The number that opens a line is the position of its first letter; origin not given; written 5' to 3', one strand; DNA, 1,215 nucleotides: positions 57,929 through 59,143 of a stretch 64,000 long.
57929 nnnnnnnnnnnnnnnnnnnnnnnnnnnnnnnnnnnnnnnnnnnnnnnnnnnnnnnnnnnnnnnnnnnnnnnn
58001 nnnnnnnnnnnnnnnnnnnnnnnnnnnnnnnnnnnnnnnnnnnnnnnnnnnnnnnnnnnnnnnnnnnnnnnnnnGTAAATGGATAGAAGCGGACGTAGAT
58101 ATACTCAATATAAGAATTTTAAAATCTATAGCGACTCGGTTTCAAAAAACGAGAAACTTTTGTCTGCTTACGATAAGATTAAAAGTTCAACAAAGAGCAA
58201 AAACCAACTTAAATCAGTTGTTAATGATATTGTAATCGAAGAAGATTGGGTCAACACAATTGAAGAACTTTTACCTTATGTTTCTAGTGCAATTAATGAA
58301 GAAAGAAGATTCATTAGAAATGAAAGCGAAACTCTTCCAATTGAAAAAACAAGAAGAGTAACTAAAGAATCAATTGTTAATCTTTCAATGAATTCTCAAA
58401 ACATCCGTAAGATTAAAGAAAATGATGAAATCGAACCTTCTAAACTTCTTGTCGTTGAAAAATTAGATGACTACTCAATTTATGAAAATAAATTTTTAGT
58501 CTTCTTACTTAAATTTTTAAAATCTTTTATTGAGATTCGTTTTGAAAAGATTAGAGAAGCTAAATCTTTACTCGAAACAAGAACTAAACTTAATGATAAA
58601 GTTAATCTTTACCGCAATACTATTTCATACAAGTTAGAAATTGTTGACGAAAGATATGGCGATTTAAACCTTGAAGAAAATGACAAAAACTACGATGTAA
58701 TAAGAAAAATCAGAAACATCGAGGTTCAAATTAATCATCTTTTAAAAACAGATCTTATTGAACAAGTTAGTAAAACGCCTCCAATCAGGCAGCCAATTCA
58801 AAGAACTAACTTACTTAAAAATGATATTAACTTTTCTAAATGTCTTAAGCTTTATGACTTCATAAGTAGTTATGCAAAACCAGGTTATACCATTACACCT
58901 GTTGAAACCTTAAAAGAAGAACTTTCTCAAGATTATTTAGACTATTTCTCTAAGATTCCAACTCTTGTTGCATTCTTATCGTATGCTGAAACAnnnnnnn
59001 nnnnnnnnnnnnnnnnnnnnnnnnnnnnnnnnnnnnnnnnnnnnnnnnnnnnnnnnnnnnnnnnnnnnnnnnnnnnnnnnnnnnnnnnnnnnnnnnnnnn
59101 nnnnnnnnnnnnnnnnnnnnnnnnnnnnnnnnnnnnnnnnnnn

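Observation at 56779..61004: Two membrane-tethered McrB-family AAA+ GTPase paralogs flanking a coiled-coil protein, with no McrC-type nuclease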

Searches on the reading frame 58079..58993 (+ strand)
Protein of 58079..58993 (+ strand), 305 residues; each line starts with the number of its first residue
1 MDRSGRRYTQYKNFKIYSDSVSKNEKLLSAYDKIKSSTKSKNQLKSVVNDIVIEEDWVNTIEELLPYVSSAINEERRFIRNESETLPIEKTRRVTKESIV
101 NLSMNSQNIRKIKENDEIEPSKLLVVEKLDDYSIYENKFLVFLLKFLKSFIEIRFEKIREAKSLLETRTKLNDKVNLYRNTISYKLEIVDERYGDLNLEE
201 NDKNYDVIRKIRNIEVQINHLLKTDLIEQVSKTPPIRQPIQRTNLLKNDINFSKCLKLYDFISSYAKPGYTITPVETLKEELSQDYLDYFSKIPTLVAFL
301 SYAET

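Call 38: search_solved_structures(query=A2, max_evalue=10, show_alignments=2)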
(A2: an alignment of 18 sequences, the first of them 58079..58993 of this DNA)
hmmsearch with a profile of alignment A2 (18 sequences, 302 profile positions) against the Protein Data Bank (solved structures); distinct sequences matched with E-value up to 10: 0.

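Call 44: predict_structure(alignment_id=A2)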
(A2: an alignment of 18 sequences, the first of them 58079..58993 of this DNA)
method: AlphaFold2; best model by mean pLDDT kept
length: 305 residues; sequences in the alignment: 18
mean_pLDDT: 85.2   pTM: 0.65
mean pLDDT of the five models: 85.2, 84.8, 83.4, 81.5, 79.3
residues with pLDDT >= 90: 91; 70-90: 189; 50-70: 25; < 50: 0
segments of 3 or more residues with pLDDT < 50: none
pLDDT, mean of each block of 10 residues (from residue 1): 74 87 87 81 87 94 95 68 77 81 84 84 74 80 95 92 88 85 87 74 88 95 89 84 80 93 93 91 85 87 80
secondary structure, 60 per line:
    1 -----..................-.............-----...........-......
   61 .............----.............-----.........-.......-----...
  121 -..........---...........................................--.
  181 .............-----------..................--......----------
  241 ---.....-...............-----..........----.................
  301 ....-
elements in order: H6-23 H25-37 E43-53 H55-73 E78-87 H96-104 E109-112 E118-120 E122-131 H135-163 E164-177 E180-193 H205-222 H225-230 H244-248 H250-264 E270-279 H284-304

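Call 47: fold_search(model_id=the predicted structure, library=pdb)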
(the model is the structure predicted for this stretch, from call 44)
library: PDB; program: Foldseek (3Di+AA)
matches with E <= 10: 404; with E <= 0.001: 0
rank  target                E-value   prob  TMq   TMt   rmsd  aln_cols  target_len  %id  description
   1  9exo_C                1.2e-01  0.08  0.15  0.10  33.4       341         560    9  Wzc-K540M-2YE MgADP C1 (released 2025-04-23)
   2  7nhr_C                1.6e-01  0.08  0.16  0.10  32.9       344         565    9  Putative transmembrane protein Wzc K540M C1 (released 2021-08-25)
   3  9i2q_C                1.8e-01  0.08  0.16  0.10  33.7       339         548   10  Wzc-K540M-3YE MgADP C1 (released 2025-04-30)
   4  9exo_B                2.1e-01  0.06  0.15  0.10  31.0       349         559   10  Wzc-K540M-2YE MgADP C1 (released 2025-04-23)
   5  9exq_C                2.4e-01  0.06  0.14  0.10  33.7       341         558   11  Wzc-K540M-3YE-N711Y MgADP C1 (released 2025-04-23)
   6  9i2q_B                3.3e-01  0.06  0.16  0.11  34.2       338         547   10  Wzc-K540M-3YE MgADP C1 (released 2025-04-30)
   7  9a71_B                3.3e-01  0.03  0.10  0.06  27.8       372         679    8  Integrative model of BUK-SYGB by crosslinking MS and deep learning (released 2024-09-18)
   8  9k6q_A                3.3e-01  0.02  0.09  0.05  30.4       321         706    7  "Cryo-EM Structure of hAGO2D669A-siRNA-target (14-nt, sesqui-lobed) (released 2025-06-25)
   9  7nhr_A                3.9e-01  0.04  0.14  0.07  37.8       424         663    9  Putative transmembrane protein Wzc K540M C1 (released 2021-08-25)
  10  1wc5_A                4.4e-01  0.05  0.09  0.13  34.9       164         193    8  Soluble adenylyl cyclase CyaC from S. platensis in complex with alpha, beta-methylene-ATP in presence of bicarbonate (released 2004-12-20)
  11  4nhr                  4.7e-01  0.15  0.10  0.21  26.0        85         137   14  Crystal structure of the outer membrane lipopolysaccharide transport protein LptE (RlpB) (released 2014-07-16)
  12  6pgl_C                5.0e-01  0.02  0.09  0.12  34.0       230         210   10  Structure of Kluyveromyces marxianus Usb1 with uridine monophosphate (released 2019-12-11)
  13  1kfq_A                5.2e-01  0.05  0.09  0.05  29.2       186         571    6  Crystal Structure of Exocytosis-Sensitive Phosphoprotein, pp63/parafusin (Phosphoglucomutse) from Paramecium. OPEN FOR (released 2002-01-16)
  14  2kf2_MODEL_1_A        5.6e-01  0.06  0.10  0.16  30.2       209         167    6  Solution NMR structure of of Streptomyces coelicolor polyketide cyclase SCO5315. Northeast Structural Genomics (released 2009-05-19)
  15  5mr7_A                6.2e-01  0.02  0.07  0.09  35.0       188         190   15  Crystal structure of the DBD domain of human Grhl2 (released 2018-01-17)
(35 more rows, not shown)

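Call 49: search_protein_families(library=pfam, alignment_id=A2, max_evalue=1)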
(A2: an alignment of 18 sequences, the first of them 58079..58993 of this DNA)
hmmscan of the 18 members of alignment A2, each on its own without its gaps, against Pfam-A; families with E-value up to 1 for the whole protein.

A. member 1, window:58079-58993:+ (305 aa): 1 family
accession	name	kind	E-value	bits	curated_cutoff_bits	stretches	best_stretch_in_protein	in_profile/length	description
PF04642.17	DUF601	-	0.071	12.9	24.1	1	234-294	129-191/327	Protein of unknown function, DUF601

B. families by the number of members that match (of 18 scanned): 23 families
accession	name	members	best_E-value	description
PF09823.15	DUF2357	11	5e-11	Domain of unknown function (DUF2357)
PF23831.1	DUF7201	1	0.0012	Coiled-coil region of unknown function (DUF7201)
PF15655.11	Imm-NTF2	1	0.012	NTF2 fold immunity protein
PF21184.3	HAT1_C_fung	1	0.028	Fungal HAT1, C-terminal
PF25677.1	Chimallin_Phikzvirus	1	0.029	Phikzvirus chimallin family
PF21385.2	ACCA_BT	1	0.029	Acetyl-CoA carboxylase, BT domain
PF02902.25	Peptidase_C48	1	0.037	Ulp1 protease family, C-terminal catalytic domain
PF23159.1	WH_Rok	1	0.038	Repressor Rok winged helix domain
PF07921.17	Fibritin_C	1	0.046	Fibritin C-terminal region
PF20935.2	DUF6847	1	0.049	Family of unknown function (DUF6847)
PF13981.11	SopA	1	0.049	SopA-like central domain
PF18571.6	VWA_3_C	1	0.052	von Willebrand factor type A C-terminal domain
PF17898.6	GerD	1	0.063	Spore germination GerD central core domain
PF04642.17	DUF601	1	0.071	Protein of unknown function, DUF601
PF07014.17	Hs1pro-1_C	1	0.077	Hs1pro-1 protein C-terminus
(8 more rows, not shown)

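Call 53: find_related_loci(query=A2, collection=genome_contigs, flank=10000)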
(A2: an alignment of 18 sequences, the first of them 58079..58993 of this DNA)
Query A2 (305 aa) in genome_contigs; peptide patterns used: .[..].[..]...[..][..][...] (x = any residue, [..] = any of these).
405 stretches matched a pattern; 349 encode a relative of the query (tblastn E <= 1e-3); the best 80 are kept; 80 distinct loci.
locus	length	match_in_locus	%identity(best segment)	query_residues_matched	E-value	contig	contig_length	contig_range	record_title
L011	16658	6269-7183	77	1-305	4e-159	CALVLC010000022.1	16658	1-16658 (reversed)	MAG: uncultured Bacilli bacterium isolate E22__bin81 genome assembly, contig: E22__k127_3380112, whole genome shotgun se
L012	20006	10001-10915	76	1-305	7e-159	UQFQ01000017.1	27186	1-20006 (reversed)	uncultured Mollicutes bacterium isolate UMGS238 genome assembly, contig: NODE_970_length_27186_cov_7.010763, whole genom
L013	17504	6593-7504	64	1-304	2e-133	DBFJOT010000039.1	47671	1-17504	MAG TPA_asm: Candidatus Onthovivens sp. isolate MAG8465 contig39, whole genome shotgun sequence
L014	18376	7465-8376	63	1-304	2e-128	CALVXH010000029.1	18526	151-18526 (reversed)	MAG: uncultured Bacilli bacterium isolate BRZ_SL__bin15 genome assembly, contig: BRZ_SL__NODE_4593_length_18526_cov_6.40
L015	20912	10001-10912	63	1-304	2e-127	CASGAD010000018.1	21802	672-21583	uncultured bacterium isolate SI.B54.metabat-bins.49 genome assembly, contig: SI.B54.metabat-bins.49.fa_k141_132680, whol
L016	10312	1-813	68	35-305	2e-121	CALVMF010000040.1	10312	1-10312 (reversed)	MAG: uncultured Bacilli bacterium isolate BRZ_QA__bin59 genome assembly, contig: BRZ_QA__NODE_7172_length_10312_cov_5.35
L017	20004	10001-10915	77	1-305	4e-159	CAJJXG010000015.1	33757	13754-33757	MAG TPA_asm: uncultured Bacillales bacterium isolate ERR321628-bin.40 genome assembly, contig: NODE_720_length_33757_cov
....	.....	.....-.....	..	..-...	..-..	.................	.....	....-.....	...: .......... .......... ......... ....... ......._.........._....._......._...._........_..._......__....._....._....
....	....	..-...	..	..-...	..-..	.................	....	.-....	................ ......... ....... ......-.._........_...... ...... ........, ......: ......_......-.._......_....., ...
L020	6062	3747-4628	37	11-302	8e-58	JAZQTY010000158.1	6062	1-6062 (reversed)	MAG: Eubacteriales bacterium isolate T1900045184_TC20190180.MAGScoT_cleanbin_000037 SGB_5258_k141_4218188, whole genome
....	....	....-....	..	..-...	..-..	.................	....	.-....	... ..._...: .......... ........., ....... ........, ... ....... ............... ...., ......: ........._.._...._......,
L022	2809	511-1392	36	11-302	2e-57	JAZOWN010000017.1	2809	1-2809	MAG: Eubacteriales bacterium isolate T1900045522_YK20190216.MAGScoT_cleanbin_000007 SGB_7650_k141_1767343, whole genome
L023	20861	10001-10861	38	35-302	1e-55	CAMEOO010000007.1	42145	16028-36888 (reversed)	MAG: uncultured Bacillales bacterium isolate SRR11489748_bin.60_metaWRAP_v1.3_MAG genome assembly, contig: ERZ11466799.6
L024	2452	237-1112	37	11-302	2e-55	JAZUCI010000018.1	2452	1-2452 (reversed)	MAG: Christensenellaceae bacterium isolate T1900045314_YK20190003.MAGScoT_cleanbin_000020 SGB_6271_k141_1628486, whole g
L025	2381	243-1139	34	1-302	9e-55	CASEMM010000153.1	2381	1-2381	uncultured Eubacteriales bacterium isolate CO.A89.metabat-bins.230 genome assembly, contig: CO.A89.metabat-bins.230.fa_k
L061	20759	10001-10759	40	47-302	1e-50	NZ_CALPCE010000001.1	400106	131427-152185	Anaerocaecibacter muris strain CLA-AA-M11 NODE_1_length_400106_cov_444.264081, whole genome shotgun sequence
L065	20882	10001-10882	35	11-302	2e-50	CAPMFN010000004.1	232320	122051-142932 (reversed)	MAG TPA_asm: Candidatus Borkfalkiaceae bacterium isolate MGBC117803 genome assembly, contig: MGBC117803.4, whole genome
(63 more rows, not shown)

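Call 58: search_protein_families(library=pfam, proteins=[L065:4986-8327:+, L065:13557-15800:+, L065:15850-20880:+, L061:5188-8382:+, L061:13629-16895:+, L061:16876-20757:+], max_evalue=0.01)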
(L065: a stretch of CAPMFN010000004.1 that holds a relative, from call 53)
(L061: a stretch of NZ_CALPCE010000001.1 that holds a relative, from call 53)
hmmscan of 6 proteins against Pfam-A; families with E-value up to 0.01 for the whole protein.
L065:4986-8327:+ (1113 aa): 2 families
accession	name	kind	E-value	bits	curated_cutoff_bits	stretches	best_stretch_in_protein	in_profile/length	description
PF01915.27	Glyco_hydro_3_C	-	4.4e-24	86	31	1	307-508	1-200/200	Glycosyl hydrolase family 3 C-terminal domain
PF14310.12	Fn3-like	-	5.4e-11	42.9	25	1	538-604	2-68/71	Fibronectin type III-like domain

L065:13557-15800:+ (747 aa): 3 families
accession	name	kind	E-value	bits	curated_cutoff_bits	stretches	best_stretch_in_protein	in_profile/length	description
PF17998.7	AgI_II_C2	-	1.5e-05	25.9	27.1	0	251-372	39-142/148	Cell surface antigen I/II C2 terminal domain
PF17883.6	MBG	-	0.0045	17.9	23.3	0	483-559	6-75/97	MBG domain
PF18657.6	YDG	-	0.0054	17.4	25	0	302-377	2-82/85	YDG domain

L065:15850-20880:+ (1677 aa): 0 families

L061:5188-8382:+ (1064 aa): 2 families
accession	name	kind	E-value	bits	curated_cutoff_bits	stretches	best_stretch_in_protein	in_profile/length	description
PF01915.27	Glyco_hydro_3_C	-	5.1e-26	92.3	31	1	342-559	1-200/200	Glycosyl hydrolase family 3 C-terminal domain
PF14310.12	Fn3-like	-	8.7e-19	67.9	25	1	588-658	1-71/71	Fibronectin type III-like domain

L061:13629-16895:+ (1088 aa): 3 families
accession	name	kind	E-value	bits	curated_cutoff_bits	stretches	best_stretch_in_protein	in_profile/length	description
PF01841.26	Transglut_core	-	2.8e-23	82.7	23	1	677-777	15-106/108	Transglutaminase-like superfamily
PF17998.7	AgI_II_C2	-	1.7e-07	32.2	27.1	0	97-182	61-130/148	Cell surface antigen I/II C2 terminal domain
PF13471.12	Transglut_core3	-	0.0078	16.6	26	0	707-767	45-97/117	Transglutaminase-like superfamily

L061:16876-20757:+ (1294 aa): 1 family
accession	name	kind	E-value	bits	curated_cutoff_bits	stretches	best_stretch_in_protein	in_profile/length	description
PF17998.7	AgI_II_C2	-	0.007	17.2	27.1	1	1203-1289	63-129/148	Cell surface antigen I/II C2 terminal domain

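Call 76: search_protein_families(library=padloc, proteins=[L065:4986-8327:+, L065:9980-11863:+, L065:13557-15800:+], max_evalue=0.01)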
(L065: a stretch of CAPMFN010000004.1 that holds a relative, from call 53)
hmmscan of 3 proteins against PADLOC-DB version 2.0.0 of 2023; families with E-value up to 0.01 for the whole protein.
L065:4986-8327:+ (1113 aa): 0 families

L065:9980-11863:+ (627 aa): 3 families
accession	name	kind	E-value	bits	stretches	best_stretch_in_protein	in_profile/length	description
PDLC00006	DruC1|DruC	-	9.5e-05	19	1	359-506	181-324/626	Unknown function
PDLC00601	ZorA1|ZorA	-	0.0019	14.9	1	307-556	396-647/699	MotA/ExbB/TolQ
PDLC03863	LmuB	-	0.0081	12.9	0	304-548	186-431/610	-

L065:13557-15800:+ (747 aa): 0 families

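Call 86: search_protein_representatives(alignment_id=A2)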
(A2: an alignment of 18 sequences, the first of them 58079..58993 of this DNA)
Query: 18 sequences, 302 profile positions. Proteins with E-value up to 0.001 (for the whole library): 2305; up to 1e-10: 1688; up to 1e-30: 1015. The best 150 are listed.
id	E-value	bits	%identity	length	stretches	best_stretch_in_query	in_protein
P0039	3.1e-111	387.8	-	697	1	1-301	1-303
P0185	3.0e-110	384.6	-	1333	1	1-301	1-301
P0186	1.0e-109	382.8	-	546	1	1-301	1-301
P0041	2.0e-109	382.0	-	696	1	1-301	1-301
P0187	2.3e-109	381.7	-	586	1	1-301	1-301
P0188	5.1e-109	380.6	-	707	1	1-300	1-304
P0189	2.8e-108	378.2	-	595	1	1-301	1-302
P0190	2.2e-107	375.2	-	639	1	1-301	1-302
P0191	2.2e-107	375.2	-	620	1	1-301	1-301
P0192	2.5e-106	371.8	-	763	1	1-301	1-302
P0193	4.0e-106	371.1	-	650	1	1-301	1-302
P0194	6.3e-106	370.4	-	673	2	1-301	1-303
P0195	1.0e-105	369.8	-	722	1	1-301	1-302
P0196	2.0e-105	368.8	-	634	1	1-301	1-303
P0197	2.1e-105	368.7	-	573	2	1-301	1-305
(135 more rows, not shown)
